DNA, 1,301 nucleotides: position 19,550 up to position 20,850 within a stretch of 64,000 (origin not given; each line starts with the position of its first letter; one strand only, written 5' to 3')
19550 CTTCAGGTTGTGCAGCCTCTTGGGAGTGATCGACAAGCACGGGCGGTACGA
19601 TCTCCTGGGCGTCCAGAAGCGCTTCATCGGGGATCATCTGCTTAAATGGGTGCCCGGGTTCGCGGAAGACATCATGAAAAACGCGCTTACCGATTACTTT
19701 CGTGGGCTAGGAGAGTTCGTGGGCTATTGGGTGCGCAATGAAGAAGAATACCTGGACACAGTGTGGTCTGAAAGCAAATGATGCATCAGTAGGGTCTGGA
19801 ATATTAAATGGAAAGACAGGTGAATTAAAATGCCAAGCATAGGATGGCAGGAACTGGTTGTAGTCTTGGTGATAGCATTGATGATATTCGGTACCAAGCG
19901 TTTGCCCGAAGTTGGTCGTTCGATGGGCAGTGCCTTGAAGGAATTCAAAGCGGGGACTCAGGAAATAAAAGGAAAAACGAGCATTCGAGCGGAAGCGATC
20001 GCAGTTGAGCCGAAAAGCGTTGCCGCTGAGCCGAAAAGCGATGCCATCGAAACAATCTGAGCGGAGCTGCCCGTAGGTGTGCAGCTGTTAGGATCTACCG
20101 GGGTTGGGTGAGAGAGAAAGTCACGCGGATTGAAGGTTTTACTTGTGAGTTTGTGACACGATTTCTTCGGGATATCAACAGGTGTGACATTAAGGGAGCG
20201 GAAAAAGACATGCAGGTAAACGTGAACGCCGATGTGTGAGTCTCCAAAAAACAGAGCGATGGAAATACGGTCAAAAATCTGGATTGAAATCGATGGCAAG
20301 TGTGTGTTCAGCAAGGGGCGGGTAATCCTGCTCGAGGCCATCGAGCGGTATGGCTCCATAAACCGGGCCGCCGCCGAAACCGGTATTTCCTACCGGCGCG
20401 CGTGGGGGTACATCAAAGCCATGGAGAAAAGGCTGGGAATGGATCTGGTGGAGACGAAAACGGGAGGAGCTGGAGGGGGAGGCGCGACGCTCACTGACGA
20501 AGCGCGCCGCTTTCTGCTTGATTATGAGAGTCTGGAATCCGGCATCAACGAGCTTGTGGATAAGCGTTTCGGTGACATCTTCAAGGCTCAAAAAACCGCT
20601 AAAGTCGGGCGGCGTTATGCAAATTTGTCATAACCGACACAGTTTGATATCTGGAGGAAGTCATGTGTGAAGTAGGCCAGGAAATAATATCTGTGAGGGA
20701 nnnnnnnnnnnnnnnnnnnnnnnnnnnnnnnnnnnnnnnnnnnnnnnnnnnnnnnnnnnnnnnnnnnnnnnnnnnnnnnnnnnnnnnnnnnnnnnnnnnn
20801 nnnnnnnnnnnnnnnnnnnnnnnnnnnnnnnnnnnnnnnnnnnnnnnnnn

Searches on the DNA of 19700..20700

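Call 78: search_rna_families(source=window, start=19700, end=20700, threshold=evalue, max_evalue=1)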
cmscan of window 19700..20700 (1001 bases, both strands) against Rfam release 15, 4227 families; matches with E-value up to 1: 0.
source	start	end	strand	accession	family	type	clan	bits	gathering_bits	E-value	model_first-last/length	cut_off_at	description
